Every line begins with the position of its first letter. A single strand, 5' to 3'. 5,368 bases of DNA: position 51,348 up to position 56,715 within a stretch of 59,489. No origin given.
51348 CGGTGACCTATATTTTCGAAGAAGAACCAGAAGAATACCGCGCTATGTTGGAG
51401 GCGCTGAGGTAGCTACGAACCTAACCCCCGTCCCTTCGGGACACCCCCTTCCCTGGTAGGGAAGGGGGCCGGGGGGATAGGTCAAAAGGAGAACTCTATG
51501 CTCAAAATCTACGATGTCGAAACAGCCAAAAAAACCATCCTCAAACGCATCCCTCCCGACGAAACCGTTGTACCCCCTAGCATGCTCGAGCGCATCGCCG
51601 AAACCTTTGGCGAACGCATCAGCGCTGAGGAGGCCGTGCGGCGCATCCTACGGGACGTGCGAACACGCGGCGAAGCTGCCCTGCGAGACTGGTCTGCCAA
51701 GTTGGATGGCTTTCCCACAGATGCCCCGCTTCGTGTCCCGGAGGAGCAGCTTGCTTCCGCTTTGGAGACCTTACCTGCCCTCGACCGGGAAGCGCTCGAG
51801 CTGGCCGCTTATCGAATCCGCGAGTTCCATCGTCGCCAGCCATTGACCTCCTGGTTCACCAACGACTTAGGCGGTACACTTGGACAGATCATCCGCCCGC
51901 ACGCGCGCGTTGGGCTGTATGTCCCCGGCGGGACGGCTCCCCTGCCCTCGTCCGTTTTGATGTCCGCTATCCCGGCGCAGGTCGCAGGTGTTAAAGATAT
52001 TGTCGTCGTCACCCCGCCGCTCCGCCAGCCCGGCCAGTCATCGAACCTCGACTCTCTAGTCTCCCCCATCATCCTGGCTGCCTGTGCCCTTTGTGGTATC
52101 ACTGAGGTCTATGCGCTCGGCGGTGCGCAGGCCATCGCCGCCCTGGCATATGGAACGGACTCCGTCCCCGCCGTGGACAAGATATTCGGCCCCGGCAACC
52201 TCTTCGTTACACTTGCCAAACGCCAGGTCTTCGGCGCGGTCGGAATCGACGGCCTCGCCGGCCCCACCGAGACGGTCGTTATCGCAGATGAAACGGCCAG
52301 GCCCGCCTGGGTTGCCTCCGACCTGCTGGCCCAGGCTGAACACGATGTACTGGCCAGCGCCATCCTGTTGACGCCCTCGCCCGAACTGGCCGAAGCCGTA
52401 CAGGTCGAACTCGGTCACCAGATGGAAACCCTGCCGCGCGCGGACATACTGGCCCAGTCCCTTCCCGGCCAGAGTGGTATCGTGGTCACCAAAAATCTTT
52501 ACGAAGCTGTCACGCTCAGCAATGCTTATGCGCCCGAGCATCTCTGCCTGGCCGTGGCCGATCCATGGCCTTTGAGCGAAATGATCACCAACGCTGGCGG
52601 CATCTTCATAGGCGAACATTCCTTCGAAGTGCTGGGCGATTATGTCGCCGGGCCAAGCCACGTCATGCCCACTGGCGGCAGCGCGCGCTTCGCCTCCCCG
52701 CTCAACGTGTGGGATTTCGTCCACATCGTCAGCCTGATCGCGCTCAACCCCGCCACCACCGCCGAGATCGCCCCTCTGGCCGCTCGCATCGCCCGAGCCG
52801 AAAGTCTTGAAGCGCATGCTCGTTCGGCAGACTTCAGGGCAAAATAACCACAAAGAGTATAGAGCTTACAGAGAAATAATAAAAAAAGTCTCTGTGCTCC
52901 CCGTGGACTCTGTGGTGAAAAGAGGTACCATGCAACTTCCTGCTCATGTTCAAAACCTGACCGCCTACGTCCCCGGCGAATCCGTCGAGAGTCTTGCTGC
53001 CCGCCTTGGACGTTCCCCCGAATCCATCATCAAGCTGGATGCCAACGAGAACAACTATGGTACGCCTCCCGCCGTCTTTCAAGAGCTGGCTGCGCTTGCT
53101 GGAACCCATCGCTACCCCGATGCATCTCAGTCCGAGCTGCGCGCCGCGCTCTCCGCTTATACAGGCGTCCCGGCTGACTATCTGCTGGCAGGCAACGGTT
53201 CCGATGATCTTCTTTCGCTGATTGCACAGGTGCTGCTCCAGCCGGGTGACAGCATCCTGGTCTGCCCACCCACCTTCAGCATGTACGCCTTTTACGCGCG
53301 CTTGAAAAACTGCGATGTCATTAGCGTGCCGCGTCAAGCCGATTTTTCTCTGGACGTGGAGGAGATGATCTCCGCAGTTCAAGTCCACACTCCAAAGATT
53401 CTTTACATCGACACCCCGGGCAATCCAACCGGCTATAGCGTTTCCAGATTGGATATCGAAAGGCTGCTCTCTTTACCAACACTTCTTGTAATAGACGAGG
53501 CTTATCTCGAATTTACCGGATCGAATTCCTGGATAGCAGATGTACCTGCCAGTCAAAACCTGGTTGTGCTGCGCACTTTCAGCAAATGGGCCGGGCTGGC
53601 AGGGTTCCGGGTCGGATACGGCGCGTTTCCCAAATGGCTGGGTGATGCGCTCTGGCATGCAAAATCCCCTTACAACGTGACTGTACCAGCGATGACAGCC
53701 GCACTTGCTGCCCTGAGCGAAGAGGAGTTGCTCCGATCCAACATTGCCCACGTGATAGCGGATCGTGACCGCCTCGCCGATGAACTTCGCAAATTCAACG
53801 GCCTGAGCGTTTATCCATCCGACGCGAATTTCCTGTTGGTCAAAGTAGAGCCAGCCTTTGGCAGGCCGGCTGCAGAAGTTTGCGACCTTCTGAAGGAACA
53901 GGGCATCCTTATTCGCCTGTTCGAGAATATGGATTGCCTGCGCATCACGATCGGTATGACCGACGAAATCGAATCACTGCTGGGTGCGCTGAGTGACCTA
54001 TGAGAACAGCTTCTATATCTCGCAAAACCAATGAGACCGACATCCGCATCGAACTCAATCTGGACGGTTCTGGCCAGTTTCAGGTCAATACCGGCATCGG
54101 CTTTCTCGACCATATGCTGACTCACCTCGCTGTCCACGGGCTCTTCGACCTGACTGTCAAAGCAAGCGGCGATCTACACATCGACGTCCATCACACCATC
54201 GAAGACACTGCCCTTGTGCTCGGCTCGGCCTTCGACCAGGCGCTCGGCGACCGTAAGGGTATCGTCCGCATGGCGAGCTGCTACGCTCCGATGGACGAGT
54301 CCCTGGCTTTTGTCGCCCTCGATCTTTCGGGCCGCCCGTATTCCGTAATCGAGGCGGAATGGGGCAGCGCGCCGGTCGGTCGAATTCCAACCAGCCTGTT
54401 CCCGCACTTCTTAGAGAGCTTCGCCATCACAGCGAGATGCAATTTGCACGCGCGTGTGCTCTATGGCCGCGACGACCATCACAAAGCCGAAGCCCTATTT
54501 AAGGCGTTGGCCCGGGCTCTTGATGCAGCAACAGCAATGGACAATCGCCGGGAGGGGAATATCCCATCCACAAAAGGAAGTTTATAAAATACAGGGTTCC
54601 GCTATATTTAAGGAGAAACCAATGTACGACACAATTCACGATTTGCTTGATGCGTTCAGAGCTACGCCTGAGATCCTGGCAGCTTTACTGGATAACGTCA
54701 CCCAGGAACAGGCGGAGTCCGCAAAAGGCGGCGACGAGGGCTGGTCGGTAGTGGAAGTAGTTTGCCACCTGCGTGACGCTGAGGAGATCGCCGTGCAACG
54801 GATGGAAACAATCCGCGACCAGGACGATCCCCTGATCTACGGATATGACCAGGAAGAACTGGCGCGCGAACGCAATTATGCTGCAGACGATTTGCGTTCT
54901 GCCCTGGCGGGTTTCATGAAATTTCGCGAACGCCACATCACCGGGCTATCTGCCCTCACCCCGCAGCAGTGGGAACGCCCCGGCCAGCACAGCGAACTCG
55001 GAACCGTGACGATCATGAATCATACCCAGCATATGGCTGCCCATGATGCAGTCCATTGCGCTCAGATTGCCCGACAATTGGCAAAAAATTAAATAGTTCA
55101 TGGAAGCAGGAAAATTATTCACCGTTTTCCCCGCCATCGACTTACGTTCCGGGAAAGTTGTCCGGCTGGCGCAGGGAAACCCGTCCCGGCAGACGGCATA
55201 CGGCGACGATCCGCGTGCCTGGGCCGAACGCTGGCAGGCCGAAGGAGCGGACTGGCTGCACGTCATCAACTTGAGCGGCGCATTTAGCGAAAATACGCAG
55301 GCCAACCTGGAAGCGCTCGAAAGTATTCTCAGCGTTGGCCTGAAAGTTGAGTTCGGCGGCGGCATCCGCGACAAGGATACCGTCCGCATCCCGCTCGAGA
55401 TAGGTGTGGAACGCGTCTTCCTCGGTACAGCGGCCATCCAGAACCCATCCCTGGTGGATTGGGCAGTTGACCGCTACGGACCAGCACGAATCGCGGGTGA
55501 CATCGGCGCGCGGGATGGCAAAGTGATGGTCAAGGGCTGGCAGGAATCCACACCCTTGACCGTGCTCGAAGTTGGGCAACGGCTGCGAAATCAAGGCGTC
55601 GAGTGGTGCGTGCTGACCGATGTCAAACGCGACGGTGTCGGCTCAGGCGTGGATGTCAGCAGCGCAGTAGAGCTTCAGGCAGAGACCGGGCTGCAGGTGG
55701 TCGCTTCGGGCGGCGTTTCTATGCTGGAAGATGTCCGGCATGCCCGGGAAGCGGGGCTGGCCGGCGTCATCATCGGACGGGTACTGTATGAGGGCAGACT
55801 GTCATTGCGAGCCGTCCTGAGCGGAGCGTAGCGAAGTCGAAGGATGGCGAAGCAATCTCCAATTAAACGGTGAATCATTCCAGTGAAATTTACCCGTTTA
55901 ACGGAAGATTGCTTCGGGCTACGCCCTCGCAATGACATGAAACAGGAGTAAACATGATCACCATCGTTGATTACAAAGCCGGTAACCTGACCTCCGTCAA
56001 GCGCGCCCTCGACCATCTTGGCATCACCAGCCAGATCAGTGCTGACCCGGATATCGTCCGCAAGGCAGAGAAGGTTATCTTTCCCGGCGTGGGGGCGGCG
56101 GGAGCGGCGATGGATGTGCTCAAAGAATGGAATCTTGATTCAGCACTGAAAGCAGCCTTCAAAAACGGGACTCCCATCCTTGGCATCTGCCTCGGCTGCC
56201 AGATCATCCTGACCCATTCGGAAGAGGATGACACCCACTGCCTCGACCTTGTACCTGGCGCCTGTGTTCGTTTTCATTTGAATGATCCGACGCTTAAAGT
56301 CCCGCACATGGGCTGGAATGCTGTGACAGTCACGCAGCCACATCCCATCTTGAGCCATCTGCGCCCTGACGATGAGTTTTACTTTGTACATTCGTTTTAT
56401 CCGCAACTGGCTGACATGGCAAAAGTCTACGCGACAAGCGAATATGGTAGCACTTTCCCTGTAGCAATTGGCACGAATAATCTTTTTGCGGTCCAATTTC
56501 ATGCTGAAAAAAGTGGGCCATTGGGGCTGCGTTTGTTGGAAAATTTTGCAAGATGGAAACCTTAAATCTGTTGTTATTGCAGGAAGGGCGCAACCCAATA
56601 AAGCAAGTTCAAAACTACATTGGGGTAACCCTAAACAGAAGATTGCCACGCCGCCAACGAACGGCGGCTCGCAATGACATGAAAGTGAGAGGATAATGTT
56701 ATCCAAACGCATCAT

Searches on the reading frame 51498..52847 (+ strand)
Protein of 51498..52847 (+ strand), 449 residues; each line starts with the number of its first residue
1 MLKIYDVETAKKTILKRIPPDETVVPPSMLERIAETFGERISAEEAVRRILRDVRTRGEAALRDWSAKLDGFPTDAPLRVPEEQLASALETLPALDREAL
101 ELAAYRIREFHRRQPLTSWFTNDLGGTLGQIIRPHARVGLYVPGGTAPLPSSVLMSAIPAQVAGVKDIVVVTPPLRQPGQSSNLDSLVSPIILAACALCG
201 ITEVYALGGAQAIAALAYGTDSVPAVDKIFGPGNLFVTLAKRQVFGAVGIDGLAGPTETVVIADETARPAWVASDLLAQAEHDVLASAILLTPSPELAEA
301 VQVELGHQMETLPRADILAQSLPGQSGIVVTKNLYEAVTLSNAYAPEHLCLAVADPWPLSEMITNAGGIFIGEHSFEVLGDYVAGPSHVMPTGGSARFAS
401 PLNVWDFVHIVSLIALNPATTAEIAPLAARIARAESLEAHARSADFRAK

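Call 7: search_protein_families(library=pfam, proteins=[window:51498-52847:+])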
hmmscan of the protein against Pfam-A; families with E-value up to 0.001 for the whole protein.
window:51498-52847:+ (449 aa): 1 family
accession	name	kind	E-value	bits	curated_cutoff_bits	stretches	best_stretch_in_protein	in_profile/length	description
PF00815.25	Histidinol_dh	-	1.4e-150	502.3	27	1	42-447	10-410/411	Histidinol dehydrogenase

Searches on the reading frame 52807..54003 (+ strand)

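Call 7: search_protein_families(library=pfam, proteins=[window:52807-54003:+])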
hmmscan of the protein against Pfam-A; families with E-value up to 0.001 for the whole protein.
window:52807-54003:+ (398 aa): 1 family
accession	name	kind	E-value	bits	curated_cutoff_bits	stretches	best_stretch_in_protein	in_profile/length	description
PF00155.27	Aminotran_1_2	-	2.1e-52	179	19.7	1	73-388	2-354/361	Aminotransferase class I and II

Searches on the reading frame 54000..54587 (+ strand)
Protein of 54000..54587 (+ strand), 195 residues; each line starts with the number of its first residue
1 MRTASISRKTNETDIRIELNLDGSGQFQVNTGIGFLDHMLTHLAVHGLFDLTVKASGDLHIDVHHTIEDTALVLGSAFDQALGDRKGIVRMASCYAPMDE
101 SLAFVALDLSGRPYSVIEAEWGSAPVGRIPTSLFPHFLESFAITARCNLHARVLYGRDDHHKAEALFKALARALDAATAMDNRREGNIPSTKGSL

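Call 7: search_protein_families(library=pfam, proteins=[window:54000-54587:+])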
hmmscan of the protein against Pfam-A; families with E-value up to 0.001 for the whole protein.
window:54000-54587:+ (195 aa): 1 family
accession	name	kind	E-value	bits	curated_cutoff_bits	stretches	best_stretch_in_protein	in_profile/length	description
PF00475.24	IGPD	-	3.1e-62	209.4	27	1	31-174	1-144/144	Imidazoleglycerol-phosphate dehydratase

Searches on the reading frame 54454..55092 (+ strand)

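Call 7: search_protein_families(library=pfam, proteins=[window:54454-55092:+])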
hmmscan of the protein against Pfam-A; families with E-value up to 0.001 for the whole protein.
window:54454-55092:+ (212 aa): 2 families
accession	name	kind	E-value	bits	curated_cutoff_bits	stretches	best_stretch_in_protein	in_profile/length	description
PF12867.12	DinB_2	-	3.3e-15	57.1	24.8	1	67-205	1-128/128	DinB superfamily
PF11716.13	MDMPI_N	-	4.9e-07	31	24.2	1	72-204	5-138/140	Mycothiol maleylpyruvate isomerase N-terminal domain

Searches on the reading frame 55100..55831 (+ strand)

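Call 7: search_protein_families(library=pfam, proteins=[window:55100-55831:+])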
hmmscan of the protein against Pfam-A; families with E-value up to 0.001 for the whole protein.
window:55100-55831:+ (243 aa): 1 family
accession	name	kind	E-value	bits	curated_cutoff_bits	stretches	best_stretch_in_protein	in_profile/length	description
PF00977.27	His_biosynth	-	1.8e-66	224.3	23.6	1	9-234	2-227/228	Histidine biosynthesis protein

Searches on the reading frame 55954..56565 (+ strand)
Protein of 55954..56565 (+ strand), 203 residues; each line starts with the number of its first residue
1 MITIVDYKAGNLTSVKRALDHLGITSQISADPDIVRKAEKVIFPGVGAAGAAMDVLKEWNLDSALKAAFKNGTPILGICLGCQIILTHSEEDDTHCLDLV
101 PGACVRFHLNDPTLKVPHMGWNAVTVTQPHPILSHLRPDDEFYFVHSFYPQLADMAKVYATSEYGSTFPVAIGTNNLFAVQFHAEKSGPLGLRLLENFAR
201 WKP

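Call 7: search_protein_families(library=pfam, proteins=[window:55954-56565:+])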
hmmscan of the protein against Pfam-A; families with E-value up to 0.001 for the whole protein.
window:55954-56565:+ (203 aa): 3 families
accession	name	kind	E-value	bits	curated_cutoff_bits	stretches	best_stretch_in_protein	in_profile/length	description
PF00117.34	GATase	-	2.4e-17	63.6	22.8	1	4-198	2-186/190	Glutamine amidotransferase class-I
PF07685.20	GATase_3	-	4.9e-06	26.7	27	1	11-86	15-89/196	CobB/CobQ-like glutamine amidotransferase domain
PF07722.19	Peptidase_C26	-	0.00077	19.7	20.5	0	65-185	98-219/219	Peptidase C26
